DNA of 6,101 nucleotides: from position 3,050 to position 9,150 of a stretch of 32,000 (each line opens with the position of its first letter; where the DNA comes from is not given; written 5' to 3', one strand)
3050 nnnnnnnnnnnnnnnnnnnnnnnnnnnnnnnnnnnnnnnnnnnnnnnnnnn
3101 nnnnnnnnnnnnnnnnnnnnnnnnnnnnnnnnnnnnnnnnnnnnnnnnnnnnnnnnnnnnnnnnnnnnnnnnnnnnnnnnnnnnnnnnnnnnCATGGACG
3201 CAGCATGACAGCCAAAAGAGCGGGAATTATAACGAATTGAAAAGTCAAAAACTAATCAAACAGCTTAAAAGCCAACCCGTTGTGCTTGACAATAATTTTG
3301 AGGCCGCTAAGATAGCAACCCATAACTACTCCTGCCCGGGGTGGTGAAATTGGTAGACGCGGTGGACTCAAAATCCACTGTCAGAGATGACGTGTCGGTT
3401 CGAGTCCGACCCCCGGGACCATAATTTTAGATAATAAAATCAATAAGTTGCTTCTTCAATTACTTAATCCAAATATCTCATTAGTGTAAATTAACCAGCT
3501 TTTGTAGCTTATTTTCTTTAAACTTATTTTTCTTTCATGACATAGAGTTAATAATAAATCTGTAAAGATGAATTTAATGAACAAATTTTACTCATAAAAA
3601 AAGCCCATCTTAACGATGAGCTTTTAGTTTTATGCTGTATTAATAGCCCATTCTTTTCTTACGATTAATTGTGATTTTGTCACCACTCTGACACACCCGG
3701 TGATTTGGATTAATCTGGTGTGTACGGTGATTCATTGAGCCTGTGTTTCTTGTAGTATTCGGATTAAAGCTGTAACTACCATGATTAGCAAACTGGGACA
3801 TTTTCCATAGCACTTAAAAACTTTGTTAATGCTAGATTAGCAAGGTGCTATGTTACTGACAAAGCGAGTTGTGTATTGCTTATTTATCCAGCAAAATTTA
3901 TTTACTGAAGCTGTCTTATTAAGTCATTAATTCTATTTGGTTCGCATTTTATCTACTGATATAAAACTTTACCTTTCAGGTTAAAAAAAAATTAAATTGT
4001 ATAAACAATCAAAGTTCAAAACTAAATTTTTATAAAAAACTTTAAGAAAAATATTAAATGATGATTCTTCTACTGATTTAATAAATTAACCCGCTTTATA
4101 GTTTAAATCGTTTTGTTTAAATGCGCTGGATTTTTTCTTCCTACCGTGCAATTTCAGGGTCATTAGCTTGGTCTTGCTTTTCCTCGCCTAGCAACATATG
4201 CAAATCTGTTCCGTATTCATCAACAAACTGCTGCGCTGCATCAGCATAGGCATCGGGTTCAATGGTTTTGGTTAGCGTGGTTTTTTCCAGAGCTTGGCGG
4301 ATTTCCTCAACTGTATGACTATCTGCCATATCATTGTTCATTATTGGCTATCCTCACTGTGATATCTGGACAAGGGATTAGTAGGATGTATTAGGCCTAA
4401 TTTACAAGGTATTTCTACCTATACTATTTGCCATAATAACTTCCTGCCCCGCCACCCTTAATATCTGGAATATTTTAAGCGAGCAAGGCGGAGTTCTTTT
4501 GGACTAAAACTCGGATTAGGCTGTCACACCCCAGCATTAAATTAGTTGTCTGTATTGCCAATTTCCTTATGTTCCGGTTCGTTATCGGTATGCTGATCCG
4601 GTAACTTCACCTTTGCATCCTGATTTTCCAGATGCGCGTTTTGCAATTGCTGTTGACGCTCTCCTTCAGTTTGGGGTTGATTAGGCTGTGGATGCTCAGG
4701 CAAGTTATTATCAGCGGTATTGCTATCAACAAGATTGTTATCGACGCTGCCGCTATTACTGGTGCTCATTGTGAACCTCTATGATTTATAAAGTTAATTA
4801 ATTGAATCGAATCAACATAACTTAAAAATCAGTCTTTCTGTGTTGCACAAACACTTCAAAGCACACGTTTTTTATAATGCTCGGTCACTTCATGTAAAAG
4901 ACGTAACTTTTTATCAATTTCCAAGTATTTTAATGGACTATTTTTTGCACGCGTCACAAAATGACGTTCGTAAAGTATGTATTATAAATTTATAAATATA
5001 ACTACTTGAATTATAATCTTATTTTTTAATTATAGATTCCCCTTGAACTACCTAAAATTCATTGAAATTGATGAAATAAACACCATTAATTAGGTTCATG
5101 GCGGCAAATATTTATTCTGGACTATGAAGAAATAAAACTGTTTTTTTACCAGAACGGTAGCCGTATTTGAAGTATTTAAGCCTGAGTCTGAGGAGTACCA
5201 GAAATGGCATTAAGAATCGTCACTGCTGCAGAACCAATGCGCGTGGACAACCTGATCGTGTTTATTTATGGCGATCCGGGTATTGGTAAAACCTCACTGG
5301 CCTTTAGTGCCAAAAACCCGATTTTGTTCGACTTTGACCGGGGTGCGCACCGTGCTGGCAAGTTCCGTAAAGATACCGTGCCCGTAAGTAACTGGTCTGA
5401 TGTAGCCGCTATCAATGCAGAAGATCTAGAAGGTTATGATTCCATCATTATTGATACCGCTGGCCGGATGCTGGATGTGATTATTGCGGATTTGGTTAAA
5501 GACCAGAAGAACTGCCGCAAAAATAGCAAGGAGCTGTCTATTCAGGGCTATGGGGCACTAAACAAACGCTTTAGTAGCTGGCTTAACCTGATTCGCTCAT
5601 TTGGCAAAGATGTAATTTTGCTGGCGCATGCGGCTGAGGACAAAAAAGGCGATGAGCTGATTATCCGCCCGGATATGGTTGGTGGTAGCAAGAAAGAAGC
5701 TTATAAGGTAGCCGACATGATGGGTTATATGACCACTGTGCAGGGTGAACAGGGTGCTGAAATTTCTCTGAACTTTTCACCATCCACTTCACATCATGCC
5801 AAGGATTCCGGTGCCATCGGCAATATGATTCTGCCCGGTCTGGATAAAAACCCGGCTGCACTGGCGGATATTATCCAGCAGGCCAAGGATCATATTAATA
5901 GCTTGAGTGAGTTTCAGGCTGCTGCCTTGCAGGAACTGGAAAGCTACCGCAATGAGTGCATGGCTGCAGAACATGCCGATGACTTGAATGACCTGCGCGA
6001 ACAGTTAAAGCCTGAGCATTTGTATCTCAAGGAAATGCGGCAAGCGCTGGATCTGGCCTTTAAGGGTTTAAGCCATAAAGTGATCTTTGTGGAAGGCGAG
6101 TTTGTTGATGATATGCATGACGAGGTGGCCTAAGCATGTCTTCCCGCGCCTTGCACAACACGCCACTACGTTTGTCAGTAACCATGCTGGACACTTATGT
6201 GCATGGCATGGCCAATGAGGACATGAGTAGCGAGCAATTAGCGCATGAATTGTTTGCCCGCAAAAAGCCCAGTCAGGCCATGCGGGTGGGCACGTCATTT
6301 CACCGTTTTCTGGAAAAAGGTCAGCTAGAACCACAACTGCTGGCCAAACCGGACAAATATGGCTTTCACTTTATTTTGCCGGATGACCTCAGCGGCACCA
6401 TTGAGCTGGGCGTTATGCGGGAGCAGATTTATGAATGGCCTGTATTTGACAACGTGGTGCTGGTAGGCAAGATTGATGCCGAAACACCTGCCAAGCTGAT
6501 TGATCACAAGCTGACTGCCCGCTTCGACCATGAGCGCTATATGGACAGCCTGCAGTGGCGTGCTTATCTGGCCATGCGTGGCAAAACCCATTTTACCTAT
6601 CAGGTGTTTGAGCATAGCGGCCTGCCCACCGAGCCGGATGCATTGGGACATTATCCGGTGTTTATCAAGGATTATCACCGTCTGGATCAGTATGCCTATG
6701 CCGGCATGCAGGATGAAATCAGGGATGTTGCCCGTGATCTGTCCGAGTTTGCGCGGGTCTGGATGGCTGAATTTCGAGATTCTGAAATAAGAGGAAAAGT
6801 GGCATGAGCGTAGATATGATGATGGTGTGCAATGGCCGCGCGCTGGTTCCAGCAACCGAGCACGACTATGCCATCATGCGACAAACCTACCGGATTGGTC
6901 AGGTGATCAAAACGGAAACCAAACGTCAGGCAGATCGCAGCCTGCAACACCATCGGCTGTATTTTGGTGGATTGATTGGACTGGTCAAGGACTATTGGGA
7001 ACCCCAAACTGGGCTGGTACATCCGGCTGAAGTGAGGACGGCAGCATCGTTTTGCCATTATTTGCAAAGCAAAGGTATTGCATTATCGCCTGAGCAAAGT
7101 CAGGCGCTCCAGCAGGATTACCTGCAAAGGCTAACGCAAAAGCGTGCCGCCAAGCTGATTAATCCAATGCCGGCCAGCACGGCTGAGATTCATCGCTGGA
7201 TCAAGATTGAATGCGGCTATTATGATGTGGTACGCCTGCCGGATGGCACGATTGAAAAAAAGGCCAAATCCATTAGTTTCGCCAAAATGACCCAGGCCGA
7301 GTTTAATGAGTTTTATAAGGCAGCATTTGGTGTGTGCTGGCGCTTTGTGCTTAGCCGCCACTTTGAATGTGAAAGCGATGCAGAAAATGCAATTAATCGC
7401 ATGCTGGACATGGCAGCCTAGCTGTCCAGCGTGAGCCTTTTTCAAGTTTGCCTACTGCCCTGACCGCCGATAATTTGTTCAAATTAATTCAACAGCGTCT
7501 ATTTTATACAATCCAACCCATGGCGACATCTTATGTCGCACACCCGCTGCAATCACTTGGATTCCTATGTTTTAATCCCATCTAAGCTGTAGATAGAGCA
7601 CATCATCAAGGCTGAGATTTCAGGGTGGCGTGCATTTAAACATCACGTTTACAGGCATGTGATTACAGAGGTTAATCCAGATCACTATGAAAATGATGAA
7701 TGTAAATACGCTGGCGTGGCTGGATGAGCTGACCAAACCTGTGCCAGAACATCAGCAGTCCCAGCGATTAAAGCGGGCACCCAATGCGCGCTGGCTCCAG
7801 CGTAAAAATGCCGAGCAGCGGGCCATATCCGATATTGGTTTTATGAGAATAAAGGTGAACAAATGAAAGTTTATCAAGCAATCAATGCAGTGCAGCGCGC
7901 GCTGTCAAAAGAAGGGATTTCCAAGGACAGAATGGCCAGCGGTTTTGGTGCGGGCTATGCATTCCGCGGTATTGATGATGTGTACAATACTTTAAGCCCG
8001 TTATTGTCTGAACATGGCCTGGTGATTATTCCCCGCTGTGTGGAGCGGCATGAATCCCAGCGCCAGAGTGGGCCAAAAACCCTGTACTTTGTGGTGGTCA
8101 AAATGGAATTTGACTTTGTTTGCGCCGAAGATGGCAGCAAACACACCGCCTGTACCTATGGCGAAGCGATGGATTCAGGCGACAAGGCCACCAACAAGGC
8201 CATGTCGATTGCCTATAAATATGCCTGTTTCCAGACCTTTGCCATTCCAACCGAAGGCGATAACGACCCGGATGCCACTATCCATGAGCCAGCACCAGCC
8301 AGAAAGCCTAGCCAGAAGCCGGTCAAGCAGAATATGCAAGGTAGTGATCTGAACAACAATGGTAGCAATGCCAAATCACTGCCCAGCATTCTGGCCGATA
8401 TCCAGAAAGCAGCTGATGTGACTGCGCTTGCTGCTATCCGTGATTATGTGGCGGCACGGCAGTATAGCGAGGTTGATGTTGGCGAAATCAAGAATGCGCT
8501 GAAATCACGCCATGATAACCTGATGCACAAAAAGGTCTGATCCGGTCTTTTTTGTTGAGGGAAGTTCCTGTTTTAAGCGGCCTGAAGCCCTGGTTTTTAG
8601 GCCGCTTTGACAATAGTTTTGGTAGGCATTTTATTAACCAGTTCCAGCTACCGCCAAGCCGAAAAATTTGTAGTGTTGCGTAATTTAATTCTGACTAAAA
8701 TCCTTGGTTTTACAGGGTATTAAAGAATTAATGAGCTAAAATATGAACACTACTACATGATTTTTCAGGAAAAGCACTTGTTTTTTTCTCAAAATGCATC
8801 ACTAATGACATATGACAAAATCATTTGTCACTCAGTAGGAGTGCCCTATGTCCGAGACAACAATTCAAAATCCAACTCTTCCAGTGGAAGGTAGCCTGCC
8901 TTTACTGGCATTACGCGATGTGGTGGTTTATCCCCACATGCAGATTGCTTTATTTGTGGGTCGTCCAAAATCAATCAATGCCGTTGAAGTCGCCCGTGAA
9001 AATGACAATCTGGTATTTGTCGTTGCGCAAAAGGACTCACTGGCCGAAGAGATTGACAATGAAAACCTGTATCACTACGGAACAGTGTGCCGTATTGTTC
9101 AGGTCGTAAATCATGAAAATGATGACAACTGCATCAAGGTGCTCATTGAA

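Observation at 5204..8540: Stand-alone phage recombination toolkit carrying two different recombinase families (Sak4-like and ERF)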

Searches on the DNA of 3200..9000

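Call 50: search_rna_families(source=window, start=3200, end=9000, threshold=evalue, max_evalue=1)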
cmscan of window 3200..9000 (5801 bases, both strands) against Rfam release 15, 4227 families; matches with E-value up to 1: 3.
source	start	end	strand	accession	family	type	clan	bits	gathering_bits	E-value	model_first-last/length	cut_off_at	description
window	3335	3418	+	RF00005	tRNA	Gene; tRNA;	CL00001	52.9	29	1.4e-09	1-71/71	no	tRNA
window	3597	3684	-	RF02766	Ysr49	Gene; sRNA;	-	21.4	95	0.84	1-124/124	no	Yersinia sRNA 49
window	7584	7647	-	RF01127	sR42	Gene; snRNA; snoRNA; CD-box;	-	19.9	38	0.2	1-63/63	no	Small nucleolar RNA sR42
